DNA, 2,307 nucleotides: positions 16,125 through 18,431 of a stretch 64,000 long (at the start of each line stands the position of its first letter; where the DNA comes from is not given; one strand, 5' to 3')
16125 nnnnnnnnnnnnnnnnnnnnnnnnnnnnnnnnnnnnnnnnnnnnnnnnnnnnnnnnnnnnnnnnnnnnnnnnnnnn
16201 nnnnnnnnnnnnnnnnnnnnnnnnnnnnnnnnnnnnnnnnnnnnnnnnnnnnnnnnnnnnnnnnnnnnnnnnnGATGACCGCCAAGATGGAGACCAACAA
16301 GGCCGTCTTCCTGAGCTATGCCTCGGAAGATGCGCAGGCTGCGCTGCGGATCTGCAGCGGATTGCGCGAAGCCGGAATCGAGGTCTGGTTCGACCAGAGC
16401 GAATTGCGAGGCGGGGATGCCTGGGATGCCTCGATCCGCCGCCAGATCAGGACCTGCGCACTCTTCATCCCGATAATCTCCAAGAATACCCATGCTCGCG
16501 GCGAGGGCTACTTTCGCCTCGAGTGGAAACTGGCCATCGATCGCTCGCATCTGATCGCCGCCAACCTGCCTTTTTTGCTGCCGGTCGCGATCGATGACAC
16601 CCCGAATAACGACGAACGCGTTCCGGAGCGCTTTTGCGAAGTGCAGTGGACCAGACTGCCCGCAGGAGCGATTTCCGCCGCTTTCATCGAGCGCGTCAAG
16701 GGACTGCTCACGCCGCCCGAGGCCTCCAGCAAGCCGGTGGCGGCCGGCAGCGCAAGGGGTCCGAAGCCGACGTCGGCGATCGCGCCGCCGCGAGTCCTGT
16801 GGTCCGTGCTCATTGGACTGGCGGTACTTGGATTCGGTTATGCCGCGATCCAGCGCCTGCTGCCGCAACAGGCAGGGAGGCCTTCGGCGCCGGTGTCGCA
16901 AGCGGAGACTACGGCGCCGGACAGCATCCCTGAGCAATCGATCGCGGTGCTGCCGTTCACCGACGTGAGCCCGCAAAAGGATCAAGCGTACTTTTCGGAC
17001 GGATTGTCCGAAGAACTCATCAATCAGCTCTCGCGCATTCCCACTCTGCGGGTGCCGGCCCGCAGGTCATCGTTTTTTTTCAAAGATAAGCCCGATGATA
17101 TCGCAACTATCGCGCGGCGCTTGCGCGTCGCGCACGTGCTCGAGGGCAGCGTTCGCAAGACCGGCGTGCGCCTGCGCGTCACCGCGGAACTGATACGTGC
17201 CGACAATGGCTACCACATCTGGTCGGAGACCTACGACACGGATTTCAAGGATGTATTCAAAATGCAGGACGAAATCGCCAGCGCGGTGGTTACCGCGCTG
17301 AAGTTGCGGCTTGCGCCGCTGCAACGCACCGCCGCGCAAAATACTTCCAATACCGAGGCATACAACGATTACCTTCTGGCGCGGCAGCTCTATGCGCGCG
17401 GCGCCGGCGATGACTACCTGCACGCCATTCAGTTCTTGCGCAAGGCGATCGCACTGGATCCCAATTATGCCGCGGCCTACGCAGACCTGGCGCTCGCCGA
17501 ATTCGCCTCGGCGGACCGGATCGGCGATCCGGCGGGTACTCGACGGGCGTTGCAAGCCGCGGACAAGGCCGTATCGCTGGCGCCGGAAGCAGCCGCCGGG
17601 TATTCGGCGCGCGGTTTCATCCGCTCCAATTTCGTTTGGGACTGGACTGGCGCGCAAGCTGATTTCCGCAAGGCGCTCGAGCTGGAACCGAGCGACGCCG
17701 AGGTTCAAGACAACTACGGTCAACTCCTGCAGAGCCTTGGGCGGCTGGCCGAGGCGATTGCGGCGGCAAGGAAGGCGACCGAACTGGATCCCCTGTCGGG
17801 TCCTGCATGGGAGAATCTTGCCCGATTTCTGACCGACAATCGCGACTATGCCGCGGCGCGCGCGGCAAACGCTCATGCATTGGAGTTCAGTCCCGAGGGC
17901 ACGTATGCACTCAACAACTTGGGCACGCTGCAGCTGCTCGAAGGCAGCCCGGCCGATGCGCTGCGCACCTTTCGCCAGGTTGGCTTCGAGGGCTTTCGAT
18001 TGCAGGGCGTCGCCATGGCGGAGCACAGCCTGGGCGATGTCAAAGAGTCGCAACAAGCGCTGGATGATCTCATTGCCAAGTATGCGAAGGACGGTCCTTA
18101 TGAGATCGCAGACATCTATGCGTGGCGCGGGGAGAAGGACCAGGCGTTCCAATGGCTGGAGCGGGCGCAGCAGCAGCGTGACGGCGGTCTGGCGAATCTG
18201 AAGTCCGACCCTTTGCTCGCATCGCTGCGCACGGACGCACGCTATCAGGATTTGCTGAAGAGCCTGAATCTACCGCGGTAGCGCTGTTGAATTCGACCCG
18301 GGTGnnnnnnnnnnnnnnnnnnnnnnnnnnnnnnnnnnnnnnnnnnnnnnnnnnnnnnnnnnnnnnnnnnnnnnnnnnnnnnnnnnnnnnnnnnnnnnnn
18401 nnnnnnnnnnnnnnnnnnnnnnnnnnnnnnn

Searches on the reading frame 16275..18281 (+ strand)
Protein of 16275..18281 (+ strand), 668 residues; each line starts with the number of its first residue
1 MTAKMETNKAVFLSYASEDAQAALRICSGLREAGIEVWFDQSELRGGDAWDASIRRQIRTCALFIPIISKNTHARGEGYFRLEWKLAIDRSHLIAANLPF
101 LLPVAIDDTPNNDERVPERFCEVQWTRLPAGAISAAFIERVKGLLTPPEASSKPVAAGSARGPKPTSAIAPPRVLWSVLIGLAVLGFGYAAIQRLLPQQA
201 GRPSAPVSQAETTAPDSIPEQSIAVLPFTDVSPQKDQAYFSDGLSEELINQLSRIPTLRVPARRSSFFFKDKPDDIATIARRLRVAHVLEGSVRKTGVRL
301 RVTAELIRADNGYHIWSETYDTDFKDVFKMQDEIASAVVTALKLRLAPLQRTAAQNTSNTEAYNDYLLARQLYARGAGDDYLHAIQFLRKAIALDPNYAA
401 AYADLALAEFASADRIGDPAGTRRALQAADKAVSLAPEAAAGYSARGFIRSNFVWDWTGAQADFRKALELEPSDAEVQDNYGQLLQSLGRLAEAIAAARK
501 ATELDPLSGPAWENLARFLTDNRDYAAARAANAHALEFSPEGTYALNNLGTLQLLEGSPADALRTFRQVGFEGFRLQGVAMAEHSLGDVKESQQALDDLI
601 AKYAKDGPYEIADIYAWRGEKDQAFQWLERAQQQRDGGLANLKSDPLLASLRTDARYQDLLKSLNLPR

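Call 4: search_protein_families(library=pfam, proteins=[window:16275-18281:+], max_evalue=0.1)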
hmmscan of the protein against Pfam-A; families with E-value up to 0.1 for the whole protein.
window:16275-18281:+ (668 aa): 16 families
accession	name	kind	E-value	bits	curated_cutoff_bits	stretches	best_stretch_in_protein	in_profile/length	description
PF13676.11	TIR_2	-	1e-18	68.4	28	1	11-113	1-94/122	TIR domain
PF13431.12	TPR_17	-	4.7e-17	61.2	24.4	3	464-496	2-34/34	Tetratricopeptide repeat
PF07719.23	TPR_2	-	3.4e-14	52.1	27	1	475-506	1-32/34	Tetratricopeptide repeat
PF13181.12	TPR_8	-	1e-13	50.7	25.7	1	476-506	2-32/34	Tetratricopeptide repeat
PF00515.34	TPR_1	-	1.2e-13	50.7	27.8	1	482-506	8-32/34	Tetratricopeptide repeat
PF13428.12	TPR_14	-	5.8e-09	36.2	23.5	1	476-517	2-43/44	Tetratricopeptide repeat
PF13432.12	TPR_16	-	1.2e-07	32.4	32.7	2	482-541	4-63/65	Tetratricopeptide repeat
PF13414.12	TPR_11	-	5.1e-07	29.7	26.8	2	383-408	12-37/42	TPR repeat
PF13424.12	TPR_12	-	1.3e-06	28.9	30.1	2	511-568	5-70/77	Tetratricopeptide repeat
PF14559.12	TPR_19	-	2.9e-06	27.9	25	1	456-515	6-64/68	Tetratricopeptide repeat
PF23914.1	TPR_CcmH_CycH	-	0.0014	19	42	0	511-561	52-102/158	Cytochrome c-type biogenesis protein H TPR domain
PF12895.13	ANAPC3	-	0.045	14.5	27.2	0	466-531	14-78/82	Anaphase-promoting complex, cyclosome, subunit 3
PF17680.6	FlgO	-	0.047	14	22.6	0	220-312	18-115/130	FlgO protein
PF01582.25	TIR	-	0.05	13.8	21.3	0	11-72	4-67/179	TIR domain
PF22116.1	DUF6944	-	0.05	13.3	32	1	458-503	100-145/167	Family of unknown function (DUF6944)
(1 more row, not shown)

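Call 5: search_protein_families(library=padloc, proteins=[window:16275-18281:+], max_evalue=1)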
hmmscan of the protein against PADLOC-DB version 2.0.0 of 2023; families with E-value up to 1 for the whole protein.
window:16275-18281:+ (668 aa): 9 families
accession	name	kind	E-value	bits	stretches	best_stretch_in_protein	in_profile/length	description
PDLC02421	Aga_TIR-PNTD1-PNTD2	-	7.1e-12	43.1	1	8-109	3-103/430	Class I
PDLC02403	Aga_TIR-PNTD1-PNTD2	-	6.7e-09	33.3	1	9-109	3-102/443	Class I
PDLC05062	PDC-S66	-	2.8e-08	31.6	1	6-71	146-212/282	-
PDLC02012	SAVED5--SAVED_TIR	-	3.4e-08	31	1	5-59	10-64/404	-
PDLC03957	bSEFIR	-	4.7e-07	27.9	1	3-70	33-103/412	-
PDLC00728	Effector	-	0.0002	18.5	1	4-49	5-51/432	TIR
PDLC00727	Effector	-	0.0011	15.5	1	7-51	172-217/590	TIR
PDLC00417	ThsB1|ThsB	-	0.0028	15.2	1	4-74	162-233/303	TIR-like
PDLC00436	ThsB1|ThsB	-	0.0076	13.8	1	3-73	30-104/183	TIR-like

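Call 6: search_protein_families(library=ncbifam, proteins=[window:16275-18281:+], max_evalue=0.1)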
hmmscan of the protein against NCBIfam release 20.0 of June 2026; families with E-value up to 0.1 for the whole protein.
window:16275-18281:+ (668 aa): 18 families
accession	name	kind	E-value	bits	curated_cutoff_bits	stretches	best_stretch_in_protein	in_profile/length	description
TIGR02521.1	type_IV_pilW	equivalog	6.6e-16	58.6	154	2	422-568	47-194/234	type IV pilus biogenesis/stability protein PilW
NF040959.1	MamA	equivalog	1e-10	41.4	200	1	422-524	87-188/204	magnetosome protein MamA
NF047558.1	TPR_END_plus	domain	1.1e-10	41.3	32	1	609-662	3-56/56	TPR end-of-group domain-containing protein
TIGR04510.1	mod_pep_cyc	subfamily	6.7e-10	38.1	400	2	277-532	308-559/814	putative peptide modification system cyclase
TIGR02917.1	PEP_TPR_lipo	equivalog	6.7e-09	34.2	312.2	1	367-566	368-556/899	XrtA/PEP-CTERM system TPR-repeat protein PrsT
NF042941.1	Retron_TIR_antiphage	equivalog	1.2e-07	30.9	600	1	3-74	334-406/464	TIR domain-containing anti-phage reverse transcriptase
NF033762.1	social_mot_Tgl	equivalog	1.3e-07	31.3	225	1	460-563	50-156/252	social motility TPR repeat lipoprotein Tgl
NF009037.0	PRK12370.1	equivalog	2.5e-06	26.2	589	1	220-506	121-403/553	HilA/EilA family virulence transcriptional regulator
NF007540.1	PRK10153.1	equivalog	3.8e-05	22.7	400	1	235-411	220-390/516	lysine decarboxylation/transport transcriptional activator CadC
TIGR00990.1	3a0801s09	subfamily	7.2e-05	21.6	757.25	1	424-506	349-430/615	mitochondrial import receptor subunit TOM70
NF007302.0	PRK09782.1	equivalog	0.00036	18.6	1223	1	422-530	595-701/990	phage receptor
NF033758.1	gliding_GltE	equivalog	0.0004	19.5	225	1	457-543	68-154/411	adventurous gliding motility TPR repeat lipoprotein GltE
NF033920.0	C39_PA2778_fam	equivalog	0.0021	17.5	150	2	424-506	174-255/255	PA2778 family cysteine peptidase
NF040588.1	FxsC_Nterm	equivalog_domain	0.025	14.5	130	0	38-90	49-98/182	TIR-like protein FxsC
NF008757.0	PRK11788.1-5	equivalog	0.026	13.7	363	0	515-634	186-311/388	lipopolysaccharide assembly protein LapB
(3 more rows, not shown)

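Call 8: search_protein_families(library=phrogs, proteins=[window:16275-18281:+], max_evalue=0.1)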
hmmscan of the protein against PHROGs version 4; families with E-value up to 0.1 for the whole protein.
window:16275-18281:+ (668 aa): 6 families
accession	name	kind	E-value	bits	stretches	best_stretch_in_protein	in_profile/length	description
phrog_7590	-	unknown function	2.1e-13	51.6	2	429-506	44-120/234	-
phrog_24215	-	unknown function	2.6e-05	24.9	1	7-109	69-168/200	-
phrog_15646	-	unknown function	9.9e-05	23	1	8-71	159-223/293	-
phrog_9211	-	unknown function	0.00013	22.5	1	8-82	132-207/268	-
phrog_24039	-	unknown function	0.0045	16.4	1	424-545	568-690/780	-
phrog_21320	-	unknown function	0.044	14.9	1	303-340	41-78/97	-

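Call 24: find_homologous_proteins(query=window:16275-18281:+, max_evalue=1e-10)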
Query window:16275-18281:+ (668 aa): 7987 proteins with E <= 1e-10 among 8000 candidates; the best 120 are listed.
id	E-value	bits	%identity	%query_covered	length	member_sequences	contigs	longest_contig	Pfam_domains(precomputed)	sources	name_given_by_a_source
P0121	0.0e+0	1472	100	99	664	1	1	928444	PF14559.13,PF13431.13,PF13414.13,PF00515.35,PF13424.13,PF13432.13,PF13428.13,PF13676.12,PF13181.13,PF07719.24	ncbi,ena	-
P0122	0.0e+0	1398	95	99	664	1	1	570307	PF13431.13,PF13414.13,PF00515.35,PF13432.13,PF13428.13,PF13676.12,PF13181.13,PF07719.24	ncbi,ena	-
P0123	0.0e+0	1321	89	99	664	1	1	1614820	PF14559.13,PF13431.13,PF13414.13,PF00515.35,PF13424.13,PF13432.13,PF13428.13,PF13676.12,PF13181.13,PF07719.24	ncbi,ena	-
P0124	0.0e+0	1266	85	100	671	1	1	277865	PF14559.13,PF13431.13,PF13414.13,PF00515.35,PF13432.13,PF13428.13,PF13676.12,PF13181.13,PF07719.24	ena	-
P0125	0.0e+0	1235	84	99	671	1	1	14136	PF14559.13,PF13431.13,PF13414.13,PF00515.35,PF13424.13,PF13432.13,PF13428.13,PF13676.12,PF13181.13,PF07719.24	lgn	-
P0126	0.0e+0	1234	84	100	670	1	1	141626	PF14559.13,PF13431.13,PF13414.13,PF00515.35,PF13424.13,PF13432.13,PF13428.13,PF13676.12,PF13181.13,PF07719.24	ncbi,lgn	ncbi:MAG: TIR domain-containing protein [Steroidobacteraceae bacterium]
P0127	0.0e+0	1224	84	99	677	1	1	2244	PF14559.13,PF13431.13,PF13414.13,PF00515.35,PF13424.13,PF13432.13,PF13428.13,PF13676.12,PF13181.13,PF07719.24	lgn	-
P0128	0.0e+0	1208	83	99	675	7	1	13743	PF14559.13,PF13431.13,PF13414.13,PF00515.35,PF13432.13,PF13428.13,PF13676.12,PF13181.13,PF07719.24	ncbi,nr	ncbi:MAG TPA: TIR domain-containing protein [Steroidobacteraceae bacterium]|nr:TIR domain-containing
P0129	0.0e+0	1031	72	99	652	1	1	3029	PF14559.13,PF13431.13,PF23914.2,PF13414.13,PF00515.35,PF13424.13,PF21033.5,PF13428.13,PF13676.12,PF13181.13,PF07719.24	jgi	jgi:TolB-like protein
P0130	4.7e-284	962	67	99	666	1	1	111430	PF14559.13,PF13431.13,PF23914.2,PF13424.13,PF13676.12,PF13181.13,PF07719.24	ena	-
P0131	2.0e-252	857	62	99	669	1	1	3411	PF14559.13,PF13431.13,PF23914.2,PF13414.13,PF00515.35,PF13424.13,PF13432.13,PF13428.13,PF13676.12,PF13181.13,PF07719.24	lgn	-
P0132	2.2e-248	844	60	99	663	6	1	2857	PF13431.13,PF13414.13,PF00515.35,PF13676.12,PF07719.24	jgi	jgi:TolB-like protein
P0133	1.9e-244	831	60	99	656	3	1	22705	PF13431.13,PF00515.35,PF13428.13,PF13676.12,PF13181.13,PF07719.24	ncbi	ncbi:MAG TPA: TIR domain-containing protein [Steroidobacteraceae bacterium]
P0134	1.7e-243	828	60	99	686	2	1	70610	PF14559.13,PF13431.13,PF23914.2,PF13414.13,PF00515.35,PF13424.13,PF13432.13,PF13428.13,PF13676.12,PF13181.13,PF07719.24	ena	-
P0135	8.2e-243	826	59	99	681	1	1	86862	PF14559.13,PF13431.13,PF23914.2,PF13414.13,PF00515.35,PF13424.13,PF13432.13,PF13428.13,PF13676.12,PF13181.13,PF07719.24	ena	-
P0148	3.9e-238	810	59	99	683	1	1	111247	PF14559.13,PF13431.13,PF13414.13,PF13371.13,PF00515.35,PF13428.13,PF13676.12,PF13181.13,PF07719.24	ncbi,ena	-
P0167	2.1e-233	794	57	99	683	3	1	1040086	PF14559.13,PF13431.13,PF23914.2,PF13414.13,PF00515.35,PF13424.13,PF13432.13,PF13428.13,PF13676.12,PF13181.13,PF07719.24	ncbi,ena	-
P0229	9.4e-227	772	55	99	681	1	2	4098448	PF13431.13,PF13414.13,PF00515.35,PF13428.13,PF13676.12,PF07719.24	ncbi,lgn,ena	-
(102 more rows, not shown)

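Call 25: find_encoding_contigs(protein=P0130, flank=4000, max_places=2)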
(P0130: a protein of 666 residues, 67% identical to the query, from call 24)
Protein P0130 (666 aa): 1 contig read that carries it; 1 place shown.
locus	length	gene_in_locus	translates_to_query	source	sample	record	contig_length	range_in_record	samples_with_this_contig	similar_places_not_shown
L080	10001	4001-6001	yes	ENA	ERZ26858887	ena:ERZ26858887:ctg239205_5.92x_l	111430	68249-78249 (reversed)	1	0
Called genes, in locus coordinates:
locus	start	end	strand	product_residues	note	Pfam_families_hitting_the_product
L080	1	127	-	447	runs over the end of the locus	PF00069:Pkinase, PF07714:PK_Tyr_Ser-Thr, PF03109:ABC1 (weak)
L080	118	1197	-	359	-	PF00595:PDZ (weak), PF13180:PDZ_2 (weak), PF17820:PDZ_6, PF03572:Peptidase_S41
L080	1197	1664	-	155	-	-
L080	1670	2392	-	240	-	-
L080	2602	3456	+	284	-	PF20432:Xre-like-HTH (faint), PF02195:ParB_N, PF17762:HTH_ParB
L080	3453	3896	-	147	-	-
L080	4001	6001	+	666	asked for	PF13676:TIR_2, PF14559:TPR_19 (faint), PF23914:TPR_CcmH_CycH (faint), PF07719:TPR_2 (faint), PF13181:TPR_8 (faint), PF13424:TPR_12 (faint), PF13431:TPR_17 (faint)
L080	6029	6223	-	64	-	-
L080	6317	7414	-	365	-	PF00724:Oxidored_FMN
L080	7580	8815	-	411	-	PF00266:Aminotran_5, PF22580:KYNU_C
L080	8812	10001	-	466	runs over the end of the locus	PF00324:AA_permease, PF13520:AA_permease_2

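Call 26: find_encoding_contigs(protein=P0167, flank=4000, max_places=2)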
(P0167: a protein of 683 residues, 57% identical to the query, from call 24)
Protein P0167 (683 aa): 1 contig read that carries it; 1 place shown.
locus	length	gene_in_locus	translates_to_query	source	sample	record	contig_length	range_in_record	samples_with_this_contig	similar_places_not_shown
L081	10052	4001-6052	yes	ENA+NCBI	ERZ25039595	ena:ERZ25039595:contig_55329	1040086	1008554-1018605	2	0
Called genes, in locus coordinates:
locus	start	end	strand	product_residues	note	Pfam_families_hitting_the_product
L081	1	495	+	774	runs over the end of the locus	PF03460:NIR_SIR_ferr, PF01077:NIR_SIR, PF03460:NIR_SIR_ferr, PF01077:NIR_SIR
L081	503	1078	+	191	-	-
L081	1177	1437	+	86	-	PF16691:DUF5062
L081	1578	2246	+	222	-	PF04011:LemA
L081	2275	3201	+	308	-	-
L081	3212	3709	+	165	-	PF04536:TPM_phosphatase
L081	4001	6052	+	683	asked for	PF13676:TIR_2, PF14559:TPR_19 (faint), PF13424:TPR_12 (faint), PF23914:TPR_CcmH_CycH (faint), PF00515:TPR_1 (faint), PF07719:TPR_2 (faint), PF13181:TPR_8 (faint), PF13414:TPR_11 (faint), +3 more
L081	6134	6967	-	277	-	-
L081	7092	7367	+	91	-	PF10041:DUF2277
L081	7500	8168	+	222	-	-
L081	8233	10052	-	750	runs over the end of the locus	PF12971:NAGLU_N, PF05089:NAGLU, PF12972:NAGLU_C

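Call 27: find_encoding_contigs(protein=P0229, flank=4000, max_places=2)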
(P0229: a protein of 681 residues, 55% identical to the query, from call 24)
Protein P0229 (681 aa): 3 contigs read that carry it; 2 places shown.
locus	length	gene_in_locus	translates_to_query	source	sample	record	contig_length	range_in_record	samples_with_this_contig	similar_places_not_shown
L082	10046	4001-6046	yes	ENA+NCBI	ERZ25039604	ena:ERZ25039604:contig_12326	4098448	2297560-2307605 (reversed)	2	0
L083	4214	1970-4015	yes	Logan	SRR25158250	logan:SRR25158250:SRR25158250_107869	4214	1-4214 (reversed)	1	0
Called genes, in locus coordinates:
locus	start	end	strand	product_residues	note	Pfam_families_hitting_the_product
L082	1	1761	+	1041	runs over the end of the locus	PF00873:ACR_tran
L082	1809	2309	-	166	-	PF12587:DUF3761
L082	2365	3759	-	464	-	PF04389:Peptidase_M28, PF01546:Peptidase_M20, PF07687:M20_dimer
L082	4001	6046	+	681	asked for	PF13428:TPR_14 (faint), PF13676:TIR_2, PF00515:TPR_1 (faint), PF07719:TPR_2 (faint), PF13414:TPR_11 (faint), PF13431:TPR_17 (faint)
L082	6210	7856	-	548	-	PF00118:Cpn60_TCP1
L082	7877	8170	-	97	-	PF00166:Cpn10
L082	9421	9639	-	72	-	PF02599:CsrA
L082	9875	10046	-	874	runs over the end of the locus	PF01411:tRNA-synt_2c, PF07973:tRNA_SAD, PF02272:DHHA1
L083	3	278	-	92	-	?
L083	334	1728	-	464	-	PF04389:Peptidase_M28, PF01546:Peptidase_M20, PF07687:M20_dimer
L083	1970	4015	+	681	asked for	PF13428:TPR_14 (faint), PF13676:TIR_2, PF00515:TPR_1 (faint), PF07719:TPR_2 (faint), PF13414:TPR_11 (faint), PF13431:TPR_17 (faint)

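Call 28: find_encoding_contigs(protein=P0148, flank=4000, max_places=2)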
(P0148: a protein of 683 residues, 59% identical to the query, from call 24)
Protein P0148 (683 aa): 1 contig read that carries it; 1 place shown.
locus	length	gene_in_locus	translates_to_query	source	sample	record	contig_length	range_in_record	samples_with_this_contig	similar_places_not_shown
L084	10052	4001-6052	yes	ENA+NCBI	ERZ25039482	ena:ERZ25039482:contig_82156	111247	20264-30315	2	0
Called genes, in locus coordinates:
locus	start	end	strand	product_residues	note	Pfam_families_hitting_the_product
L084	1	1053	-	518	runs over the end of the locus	PF13091:PLDc_2, PF00614:PLDc (weak)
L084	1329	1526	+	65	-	PF05532:CsbD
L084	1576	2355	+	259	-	PF01904:DUF72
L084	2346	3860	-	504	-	PF00884:Sulfatase, PF01663:Phosphodiest (weak), PF16347:SGSH_C, PF12411:Choline_sulf_C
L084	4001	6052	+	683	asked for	PF13371:TPR_9 (faint), PF13676:TIR_2, PF14559:TPR_19 (faint), PF00515:TPR_1 (faint), PF07719:TPR_2 (faint), PF13414:TPR_11 (faint), PF13428:TPR_14 (faint), PF13181:TPR_8 (faint), +1 more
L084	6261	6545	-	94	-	PF03544:TonB_C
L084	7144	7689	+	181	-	-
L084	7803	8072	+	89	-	-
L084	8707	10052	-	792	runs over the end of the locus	-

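Call 57: find_encoding_contigs(protein=P0124, flank=3500, max_places=1)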
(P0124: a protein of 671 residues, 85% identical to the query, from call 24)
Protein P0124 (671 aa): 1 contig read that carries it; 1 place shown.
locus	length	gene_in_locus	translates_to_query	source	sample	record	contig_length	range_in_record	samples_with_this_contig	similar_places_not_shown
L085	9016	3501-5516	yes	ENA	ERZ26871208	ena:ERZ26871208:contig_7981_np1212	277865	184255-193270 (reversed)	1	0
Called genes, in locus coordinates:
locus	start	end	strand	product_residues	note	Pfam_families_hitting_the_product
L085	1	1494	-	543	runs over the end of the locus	-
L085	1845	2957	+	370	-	PF03060:NMO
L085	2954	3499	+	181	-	-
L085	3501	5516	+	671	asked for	PF13676:TIR_2, PF13432:TPR_16 (faint), PF13431:TPR_17 (faint), PF13181:TPR_8 (faint), PF13414:TPR_11 (faint), PF13428:TPR_14 (faint), PF00515:TPR_1 (faint), PF14559:TPR_19 (weak), +1 more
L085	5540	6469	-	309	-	PF02219:MTHFR (weak)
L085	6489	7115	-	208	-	PF03358:FMN_red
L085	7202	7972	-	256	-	PF09339:HTH_IclR, PF01614:IclR_C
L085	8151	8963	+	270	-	PF00285:Citrate_synt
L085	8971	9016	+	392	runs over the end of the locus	PF02515:CoA_transf_3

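Call 58: find_encoding_contigs(protein=P0128, flank=3500, max_places=1)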
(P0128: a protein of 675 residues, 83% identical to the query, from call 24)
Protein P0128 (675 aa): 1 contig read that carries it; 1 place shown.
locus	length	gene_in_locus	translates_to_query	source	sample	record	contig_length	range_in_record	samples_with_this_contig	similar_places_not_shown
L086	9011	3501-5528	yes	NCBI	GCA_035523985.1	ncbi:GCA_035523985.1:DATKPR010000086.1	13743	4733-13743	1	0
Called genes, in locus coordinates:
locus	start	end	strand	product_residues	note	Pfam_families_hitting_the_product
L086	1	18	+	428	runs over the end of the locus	PF13393:tRNA-synt_His, PF00152:tRNA-synt_2 (faint), PF00587:tRNA-synt_2b, PF03129:HGTP_anticodon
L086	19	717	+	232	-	PF09976:TPR_21, PF13525:YfiO (weak), PF13174:TPR_6 (faint), PF13428:TPR_14 (faint), PF13432:TPR_16 (faint), PF14559:TPR_19 (faint)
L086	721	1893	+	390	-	PF01011:PQQ (faint), PF25293:Beta-prop_EMC1_N (faint), PF13570:Beta-prop_ACSF4, PF07774:EMC1_C (faint), PF13360:PQQ_2, PF13570:Beta-prop_ACSF4 (weak), PF13360:PQQ_2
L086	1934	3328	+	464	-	PF00350:Dynamin_N (faint), PF01926:MMR_HSR1, PF02421:FeoB_N, PF00009:GTP_EFTU, PF01926:MMR_HSR1, PF02421:FeoB_N, PF04548:AIG1 (weak), PF14714:KH_dom-like, +2 more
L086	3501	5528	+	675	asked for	PF07719:TPR_2 (faint), PF13181:TPR_8 (faint), PF13676:TIR_2, PF00515:TPR_1 (faint), PF13431:TPR_17 (faint), PF13432:TPR_16 (faint), PF14559:TPR_19 (weak), PF13428:TPR_14 (weak), +1 more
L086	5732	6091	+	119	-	-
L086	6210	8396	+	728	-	PF01757:Acyl_transf_3, PF19040:SGNH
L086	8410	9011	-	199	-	?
